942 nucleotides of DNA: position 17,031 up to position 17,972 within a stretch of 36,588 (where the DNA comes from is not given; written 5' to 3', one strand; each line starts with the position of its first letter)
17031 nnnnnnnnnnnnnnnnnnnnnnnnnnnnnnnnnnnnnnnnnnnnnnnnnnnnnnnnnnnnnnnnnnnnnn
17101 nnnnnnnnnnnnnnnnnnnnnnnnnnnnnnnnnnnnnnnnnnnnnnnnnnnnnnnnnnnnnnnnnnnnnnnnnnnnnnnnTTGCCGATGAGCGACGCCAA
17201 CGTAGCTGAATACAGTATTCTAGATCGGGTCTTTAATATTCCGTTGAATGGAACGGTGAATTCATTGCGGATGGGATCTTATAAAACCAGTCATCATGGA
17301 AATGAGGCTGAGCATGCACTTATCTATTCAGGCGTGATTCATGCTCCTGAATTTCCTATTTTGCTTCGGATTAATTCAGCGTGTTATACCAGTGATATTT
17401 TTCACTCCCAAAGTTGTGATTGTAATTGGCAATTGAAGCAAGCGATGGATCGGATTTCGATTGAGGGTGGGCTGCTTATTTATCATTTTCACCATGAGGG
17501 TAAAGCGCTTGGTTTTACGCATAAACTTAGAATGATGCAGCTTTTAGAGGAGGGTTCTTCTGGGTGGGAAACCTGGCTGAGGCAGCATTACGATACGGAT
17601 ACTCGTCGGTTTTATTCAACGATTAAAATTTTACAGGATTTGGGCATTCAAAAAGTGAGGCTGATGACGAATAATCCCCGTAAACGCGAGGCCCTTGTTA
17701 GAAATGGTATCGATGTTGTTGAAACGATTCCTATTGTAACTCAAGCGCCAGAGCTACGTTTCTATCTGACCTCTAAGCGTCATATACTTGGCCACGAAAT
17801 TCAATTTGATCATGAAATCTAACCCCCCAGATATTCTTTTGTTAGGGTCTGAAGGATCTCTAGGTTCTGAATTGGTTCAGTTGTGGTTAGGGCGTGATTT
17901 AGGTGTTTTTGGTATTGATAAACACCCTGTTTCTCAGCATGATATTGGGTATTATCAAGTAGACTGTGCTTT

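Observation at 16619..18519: LOG-like N-glycosidase, non-canonical GTP-cyclohydrolase-II-fold enzyme and atypical SDR: a candidate undescribed nucleotide/pyrimidine nitrogen-salvage module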

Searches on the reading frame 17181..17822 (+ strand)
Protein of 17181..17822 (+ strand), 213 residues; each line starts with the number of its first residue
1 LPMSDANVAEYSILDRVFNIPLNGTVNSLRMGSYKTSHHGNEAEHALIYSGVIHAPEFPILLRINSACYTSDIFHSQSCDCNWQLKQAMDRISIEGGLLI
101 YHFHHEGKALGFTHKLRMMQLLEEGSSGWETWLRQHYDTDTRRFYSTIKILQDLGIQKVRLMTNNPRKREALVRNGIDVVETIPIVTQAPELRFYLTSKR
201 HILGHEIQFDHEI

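Call 3: search_protein_families(library=pfam, proteins=[window:17181-17822:+], max_evalue=0.01)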
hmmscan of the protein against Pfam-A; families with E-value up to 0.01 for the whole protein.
window:17181-17822:+ (213 aa): 1 family
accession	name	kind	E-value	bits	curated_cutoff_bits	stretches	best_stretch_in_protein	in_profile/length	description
PF00925.25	GTP_cyclohydro2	-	3.6e-38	131.2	23.3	1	23-184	9-165/165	GTP cyclohydrolase II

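Call 4: search_protein_families(library=ncbifam, proteins=[window:17181-17822:+], max_evalue=0.01)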
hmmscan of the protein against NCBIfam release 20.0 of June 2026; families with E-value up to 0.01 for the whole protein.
window:17181-17822:+ (213 aa): 9 families
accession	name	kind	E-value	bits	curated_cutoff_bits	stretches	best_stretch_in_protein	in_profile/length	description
NF006803.0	PRK09311.1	equivalog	1.1e-40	139.7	569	1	15-210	213-407/417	bifunctional 3,4-dihydroxy-2-butanone-4-phosphate synthase/GTP cyclohydrolase II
NF001591.0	PRK00393.1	subfamily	2.2e-40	138.2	148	1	22-210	12-197/199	GTP cyclohydrolase II RibA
TIGR00505.1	ribA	equivalog_domain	9.6e-38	129.6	205.85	1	22-206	8-190/191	GTP cyclohydrolase II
NF006805.0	PRK09318.1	equivalog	2.8e-35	122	486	1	57-210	230-383/387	bifunctional 3,4-dihydroxy-2-butanone-4-phosphate synthase/GTP cyclohydrolase II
NF006456.0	PRK08815.1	equivalog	2.6e-32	112.5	464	1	59-210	216-368/376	GTP cyclohydrolase II RibA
NF006806.0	PRK09319.1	equivalog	3.3e-32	111.9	764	1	38-209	238-411/561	bifunctional 3,4-dihydroxy-2-butanone-4-phosphate synthase/GTP cyclohydrolase II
NF010626.1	PRK14019.1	equivalog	2.3e-08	33.4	513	1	11-181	202-359/364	bifunctional 3,4-dihydroxy-2-butanone-4-phosphate synthase/GTP cyclohydrolase II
NF005536.0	PRK07198.1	equivalog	2.4e-08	33.3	403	1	53-186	233-377/419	GTP cyclohydrolase II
NF009132.0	PRK12485.1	equivalog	0.0039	16.3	693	1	59-185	248-367/369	bifunctional 3,4-dihydroxy-2-butanone-4-phosphate synthase/GTP cyclohydrolase II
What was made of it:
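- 17187..17822 (+): Divergent GTP-cyclohydrolase-II-fold enzyme (211 aa), with family signatures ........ and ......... Zn Cys triad, Arg128 and Lys154 kept. Met at Tyr105. NCBIfam RibA models all below cut-off (calls 3, 4).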

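Call 7: find_homologous_proteins(query=window:17187-17819:+, max_evalue=0.00001)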
Query window:17187-17819:+ (211 aa): 51 proteins with E <= 0.00001 among 86 candidates.
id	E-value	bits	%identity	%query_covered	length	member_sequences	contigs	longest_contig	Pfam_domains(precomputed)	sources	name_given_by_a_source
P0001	1.1e-140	484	100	100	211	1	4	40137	PF00925.26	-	-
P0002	3.8e-75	270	60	96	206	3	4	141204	PF00925.26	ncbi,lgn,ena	-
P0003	1.5e-71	258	58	97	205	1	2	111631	PF00925.26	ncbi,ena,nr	ncbi:MAG: GTP cyclohydrolase [Candidatus Margulisbacteria bacterium]|nr:GTP cyclohydrolase [Candidat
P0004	3.8e-66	241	55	96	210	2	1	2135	PF00925.26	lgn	-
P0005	1.3e-62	229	53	97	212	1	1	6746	PF00925.26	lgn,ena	-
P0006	6.5e-62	227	52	97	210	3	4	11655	PF00925.26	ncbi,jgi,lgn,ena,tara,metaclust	tara:strand:- start:370 stop:1002 length:633 start_codon:yes stop_codon:yes gene_type:complete|metac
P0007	3.0e-61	225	52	96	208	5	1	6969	PF00925.26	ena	-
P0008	3.3e-61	224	54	97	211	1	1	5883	PF00925.26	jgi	jgi:GTP cyclohydrolase II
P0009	4.3e-61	224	52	98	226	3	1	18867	PF00925.26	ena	-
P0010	4.7e-61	224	52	99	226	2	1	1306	PF00925.26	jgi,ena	jgi:GTP cyclohydrolase II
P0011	6.0e-61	224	54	95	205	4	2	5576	PF00925.26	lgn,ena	-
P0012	1.1e-60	223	50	96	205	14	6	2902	PF00925.26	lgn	-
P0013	2.4e-60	222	52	94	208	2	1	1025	PF00925.26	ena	-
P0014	3.0e-60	221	52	96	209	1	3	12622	PF00925.26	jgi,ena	jgi:3,4-dihydroxy 2-butanone 4-phosphate synthase/GTP cyclohydrolase II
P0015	4.4e-60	221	54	96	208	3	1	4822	PF00925.26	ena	-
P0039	2.0e-54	202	48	95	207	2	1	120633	PF00925.26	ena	-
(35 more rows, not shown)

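Call 8: find_encoding_contigs(protein=P0002, flank=8000, max_places=3)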
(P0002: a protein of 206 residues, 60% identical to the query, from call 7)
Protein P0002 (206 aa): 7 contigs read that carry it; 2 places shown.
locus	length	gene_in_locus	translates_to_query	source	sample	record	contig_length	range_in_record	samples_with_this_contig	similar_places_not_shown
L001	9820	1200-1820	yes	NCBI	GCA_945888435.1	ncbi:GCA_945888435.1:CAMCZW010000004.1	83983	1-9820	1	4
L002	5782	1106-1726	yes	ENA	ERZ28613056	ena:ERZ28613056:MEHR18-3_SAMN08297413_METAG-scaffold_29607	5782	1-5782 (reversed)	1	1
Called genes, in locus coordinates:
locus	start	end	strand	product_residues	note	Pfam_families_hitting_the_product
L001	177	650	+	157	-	PF00185:OTCace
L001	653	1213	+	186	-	PF18306:LDcluster4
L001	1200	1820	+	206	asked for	PF00925:GTP_cyclohydro2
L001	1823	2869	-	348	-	PF01180:DHO_dh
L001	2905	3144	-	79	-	-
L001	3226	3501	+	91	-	-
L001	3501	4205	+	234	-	PF03740:PdxJ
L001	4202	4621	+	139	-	PF08780:NTase_sub_bind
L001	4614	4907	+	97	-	PF22600:MTPAP-like_central (weak), PF01909:NTP_transf_2, PF18765:Polbeta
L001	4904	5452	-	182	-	PF01227:GTP_cyclohydroI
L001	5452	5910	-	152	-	PF00578:AhpC-TSA, PF08534:Redoxin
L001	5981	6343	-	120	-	PF02152:FolB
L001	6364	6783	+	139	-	PF01242:PTPS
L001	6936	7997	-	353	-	PF00268:Ribonuc_red_sm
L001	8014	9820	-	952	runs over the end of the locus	PF03477:ATP-cone, PF00317:Ribonuc_red_lgN, PF02867:Ribonuc_red_lgC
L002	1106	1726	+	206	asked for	PF00925:GTP_cyclohydro2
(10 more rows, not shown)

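Call 9: find_encoding_contigs(protein=P0003, flank=8000, max_places=2)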
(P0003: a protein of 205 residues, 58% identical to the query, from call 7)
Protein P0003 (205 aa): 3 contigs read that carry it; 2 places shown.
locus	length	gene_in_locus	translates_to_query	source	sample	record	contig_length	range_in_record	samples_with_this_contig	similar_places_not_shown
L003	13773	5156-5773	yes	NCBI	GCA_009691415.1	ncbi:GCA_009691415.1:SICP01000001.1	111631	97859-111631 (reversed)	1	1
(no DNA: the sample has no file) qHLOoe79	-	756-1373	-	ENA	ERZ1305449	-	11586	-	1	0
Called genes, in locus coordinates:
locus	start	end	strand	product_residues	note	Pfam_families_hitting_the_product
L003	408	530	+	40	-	-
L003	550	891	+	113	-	PF00543:P-II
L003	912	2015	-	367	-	PF03951:Gln-synt_N, PF00120:Gln-synt_C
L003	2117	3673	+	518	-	PF00206:Lyase_1, PF14698:ASL_C2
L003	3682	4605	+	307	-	PF02729:OTCace_N, PF00185:OTCace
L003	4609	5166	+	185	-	PF18306:LDcluster4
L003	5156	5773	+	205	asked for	PF00925:GTP_cyclohydro2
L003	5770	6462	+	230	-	PF00106:adh_short, PF13561:adh_short_C2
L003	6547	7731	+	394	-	PF00988:CPSase_sm_chain, PF00117:GATase, PF07722:Peptidase_C26 (weak)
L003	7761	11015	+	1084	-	PF25596:CPSase_L_D1, PF02786:CPSase_L_D2, PF02787:CPSase_L_D3, PF25596:CPSase_L_D1, PF02222:ATP-grasp (weak), PF02786:CPSase_L_D2, PF07478:Dala_Dala_lig_C (weak), PF02142:MGS, +2 more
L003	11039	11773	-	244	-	PF01522:Polysacc_deac_1, PF10096:DUF2334 (weak)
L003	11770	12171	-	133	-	PF04241:DUF423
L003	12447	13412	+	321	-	PF01544:CorA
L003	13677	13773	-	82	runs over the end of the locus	-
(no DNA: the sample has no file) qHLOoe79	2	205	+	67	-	?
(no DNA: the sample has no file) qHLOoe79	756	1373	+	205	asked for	PF00925:GTP_cyclohydro2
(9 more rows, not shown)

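Call 10: find_encoding_contigs(protein=P0039, flank=8000, max_places=2)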
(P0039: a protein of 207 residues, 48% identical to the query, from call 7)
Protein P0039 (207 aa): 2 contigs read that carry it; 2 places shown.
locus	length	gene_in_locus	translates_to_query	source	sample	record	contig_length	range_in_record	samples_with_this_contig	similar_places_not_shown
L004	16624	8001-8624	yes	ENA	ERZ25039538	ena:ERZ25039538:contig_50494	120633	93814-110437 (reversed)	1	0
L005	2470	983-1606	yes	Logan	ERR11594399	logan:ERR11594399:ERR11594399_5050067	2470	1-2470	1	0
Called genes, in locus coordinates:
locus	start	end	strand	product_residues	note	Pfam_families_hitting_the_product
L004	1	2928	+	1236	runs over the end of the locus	PF25023:TEN_YD-shell, PF05593:RHS_repeat (weak), PF25023:TEN_YD-shell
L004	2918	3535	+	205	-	-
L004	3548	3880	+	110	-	-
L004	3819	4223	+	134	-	-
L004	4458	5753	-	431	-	-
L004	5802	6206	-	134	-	-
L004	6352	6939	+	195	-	PF03400:DDE_Tnp_IS1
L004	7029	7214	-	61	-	-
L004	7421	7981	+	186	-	PF18306:LDcluster4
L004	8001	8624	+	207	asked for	PF00925:GTP_cyclohydro2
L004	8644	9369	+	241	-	PF00106:adh_short, PF13561:adh_short_C2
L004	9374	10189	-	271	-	PF14023:Bestrophin-like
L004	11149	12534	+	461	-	-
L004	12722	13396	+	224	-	-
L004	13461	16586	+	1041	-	PF05593:RHS_repeat (weak), PF25023:TEN_YD-shell (weak)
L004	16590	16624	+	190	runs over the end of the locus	PF00227:Proteasome (faint)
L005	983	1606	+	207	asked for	PF00925:GTP_cyclohydro2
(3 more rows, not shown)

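Call 12: find_encoding_contigs(protein=P0001, flank=10000, max_places=4)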
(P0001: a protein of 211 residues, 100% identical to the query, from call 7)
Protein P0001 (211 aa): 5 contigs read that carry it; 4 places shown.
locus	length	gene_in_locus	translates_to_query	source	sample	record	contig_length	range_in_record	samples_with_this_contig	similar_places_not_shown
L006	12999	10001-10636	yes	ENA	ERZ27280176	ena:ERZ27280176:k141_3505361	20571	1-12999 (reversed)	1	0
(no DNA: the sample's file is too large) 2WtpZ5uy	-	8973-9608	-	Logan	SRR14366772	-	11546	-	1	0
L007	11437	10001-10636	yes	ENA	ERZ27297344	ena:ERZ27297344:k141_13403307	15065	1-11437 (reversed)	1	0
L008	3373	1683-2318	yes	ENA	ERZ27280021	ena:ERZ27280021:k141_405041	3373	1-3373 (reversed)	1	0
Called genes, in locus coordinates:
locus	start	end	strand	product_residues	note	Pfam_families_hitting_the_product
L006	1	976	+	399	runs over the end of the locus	PF00988:CPSase_sm_chain, PF00117:GATase, PF07722:Peptidase_C26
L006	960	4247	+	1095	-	PF25596:CPSase_L_D1, PF02786:CPSase_L_D2, PF02787:CPSase_L_D3, PF25596:CPSase_L_D1, PF02222:ATP-grasp, PF02786:CPSase_L_D2, PF07478:Dala_Dala_lig_C, PF15632:ATPgrasp_Ter, +2 more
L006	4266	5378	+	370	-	PF03951:Gln-synt_N, PF00120:Gln-synt_C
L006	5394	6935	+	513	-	PF00206:Lyase_1, PF14698:ASL_C2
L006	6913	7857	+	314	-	PF02729:OTCace_N, PF00185:OTCace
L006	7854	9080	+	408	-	PF00909:Ammonium_transp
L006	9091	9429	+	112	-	PF00543:P-II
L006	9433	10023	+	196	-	PF18306:LDcluster4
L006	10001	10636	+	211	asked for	PF00925:GTP_cyclohydro2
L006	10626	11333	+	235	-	PF00106:adh_short, PF13561:adh_short_C2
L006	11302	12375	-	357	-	PF01180:DHO_dh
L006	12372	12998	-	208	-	?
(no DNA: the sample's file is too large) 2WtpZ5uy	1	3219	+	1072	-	?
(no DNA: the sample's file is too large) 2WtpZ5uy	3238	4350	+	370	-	PF03951:Gln-synt_N, PF00120:Gln-synt_C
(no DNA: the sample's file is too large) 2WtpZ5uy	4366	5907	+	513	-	PF00206:Lyase_1, PF14698:ASL_C2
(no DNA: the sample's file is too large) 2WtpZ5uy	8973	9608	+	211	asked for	PF00925:GTP_cyclohydro2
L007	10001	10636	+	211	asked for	PF00925:GTP_cyclohydro2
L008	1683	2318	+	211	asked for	PF00925:GTP_cyclohydro2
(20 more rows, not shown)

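Call 15: search_solved_structures(query=window:17187-17819:+, max_evalue=0.001, show_alignments=3)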
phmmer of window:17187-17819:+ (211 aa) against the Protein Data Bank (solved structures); distinct sequences matched with E-value up to 0.001: 5.
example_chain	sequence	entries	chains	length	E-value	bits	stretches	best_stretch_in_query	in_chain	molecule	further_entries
4i14_A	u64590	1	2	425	8e-29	103.9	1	39-205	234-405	Riboflavin biosynthesis protein RibBA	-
2bz0_A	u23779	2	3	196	4e-27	98.3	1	43-204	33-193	GTP CYCLOHYDROLASE II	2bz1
4rl4_A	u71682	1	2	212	3.6e-19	72.4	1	51-203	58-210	GTP cyclohydrolase-2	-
7ej3_A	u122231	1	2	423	3.1e-05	26.9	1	54-183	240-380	GTP cyclohydrolase II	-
7eev_A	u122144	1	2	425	3.1e-05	26.8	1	54-183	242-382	GTP cyclohydrolase II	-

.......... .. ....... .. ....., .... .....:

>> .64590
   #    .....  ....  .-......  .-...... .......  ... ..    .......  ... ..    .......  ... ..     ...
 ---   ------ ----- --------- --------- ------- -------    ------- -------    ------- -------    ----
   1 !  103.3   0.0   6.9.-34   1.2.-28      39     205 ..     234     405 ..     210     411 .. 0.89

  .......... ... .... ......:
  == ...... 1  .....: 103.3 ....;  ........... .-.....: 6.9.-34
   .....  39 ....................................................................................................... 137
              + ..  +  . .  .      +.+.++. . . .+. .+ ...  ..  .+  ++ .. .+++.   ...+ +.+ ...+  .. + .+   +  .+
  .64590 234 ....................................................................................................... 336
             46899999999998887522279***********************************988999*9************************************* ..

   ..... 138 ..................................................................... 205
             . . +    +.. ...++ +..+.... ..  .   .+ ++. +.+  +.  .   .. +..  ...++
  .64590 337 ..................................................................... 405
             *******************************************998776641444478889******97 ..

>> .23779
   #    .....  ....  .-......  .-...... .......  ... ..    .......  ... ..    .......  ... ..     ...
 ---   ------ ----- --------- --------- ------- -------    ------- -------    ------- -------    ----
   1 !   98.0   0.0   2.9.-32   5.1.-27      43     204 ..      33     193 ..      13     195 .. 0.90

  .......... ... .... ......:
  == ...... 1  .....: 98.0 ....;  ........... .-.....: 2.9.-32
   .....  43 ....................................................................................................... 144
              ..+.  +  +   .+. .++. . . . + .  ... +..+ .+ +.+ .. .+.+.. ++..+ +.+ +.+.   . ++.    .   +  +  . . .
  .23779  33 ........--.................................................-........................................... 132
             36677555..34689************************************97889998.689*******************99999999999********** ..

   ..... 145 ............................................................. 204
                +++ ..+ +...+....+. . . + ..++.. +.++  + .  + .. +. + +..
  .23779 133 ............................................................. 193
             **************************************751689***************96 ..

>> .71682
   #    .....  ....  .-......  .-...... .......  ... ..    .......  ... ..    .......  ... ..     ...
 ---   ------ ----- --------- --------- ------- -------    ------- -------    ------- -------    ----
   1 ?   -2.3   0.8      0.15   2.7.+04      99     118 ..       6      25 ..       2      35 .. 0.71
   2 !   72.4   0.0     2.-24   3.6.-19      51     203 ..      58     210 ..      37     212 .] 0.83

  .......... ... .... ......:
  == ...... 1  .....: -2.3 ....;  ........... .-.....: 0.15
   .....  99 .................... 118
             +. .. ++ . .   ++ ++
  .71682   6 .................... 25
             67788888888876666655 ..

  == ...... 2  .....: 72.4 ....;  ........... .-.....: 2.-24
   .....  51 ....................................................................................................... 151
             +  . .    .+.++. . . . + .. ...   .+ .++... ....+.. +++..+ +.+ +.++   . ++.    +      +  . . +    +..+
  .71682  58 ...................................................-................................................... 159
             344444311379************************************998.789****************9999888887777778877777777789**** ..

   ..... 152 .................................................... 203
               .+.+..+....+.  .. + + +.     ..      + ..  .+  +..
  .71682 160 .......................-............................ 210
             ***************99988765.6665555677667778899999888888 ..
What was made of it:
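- Checked: The alignment to E. coli RibA (PDB 2bz0, call 15) confirms Cys54/65/67 and Arg128, Met at Tyr105 (KLRMM versus KIRAY), NSAC versus HSEC, and EGKALG versus EGRNIG.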

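Call 28: search_protein_representatives(protein=window:17187-17819:+)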
Query: 211 residues. Proteins with E-value up to 0.001 (for the whole library): 6572; up to 1e-10: 3075; up to 1e-30: 21. The best 150 are listed.
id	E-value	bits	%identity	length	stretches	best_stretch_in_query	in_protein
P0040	3.6e-51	190.0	48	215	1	5-208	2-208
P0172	6.3e-49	182.7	46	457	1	8-209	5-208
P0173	8.3e-45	169.2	42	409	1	7-206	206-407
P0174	1.2e-44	168.7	43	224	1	6-208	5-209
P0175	3.1e-44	167.4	43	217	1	8-208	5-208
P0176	7.2e-44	166.2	49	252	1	9-210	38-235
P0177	3.3e-42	160.8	50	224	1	9-208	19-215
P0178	6.6e-39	150.0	49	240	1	10-205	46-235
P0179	4.4e-37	144.0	40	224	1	9-209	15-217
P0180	4.5e-37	144.0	41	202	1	9-207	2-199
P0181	5.7e-37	143.6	51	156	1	60-205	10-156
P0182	7.2e-37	143.3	40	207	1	11-203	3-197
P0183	1.3e-36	142.4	31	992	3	59-197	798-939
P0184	2.3e-35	138.4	38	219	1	2-204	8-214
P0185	9.1e-34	133.2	43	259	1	11-205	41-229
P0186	2.0e-33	132.1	33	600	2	57-207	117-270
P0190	2.4e-31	125.3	38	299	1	6-208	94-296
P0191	2.8e-31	125.0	44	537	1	23-206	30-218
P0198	8.3e-29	117.0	30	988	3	52-203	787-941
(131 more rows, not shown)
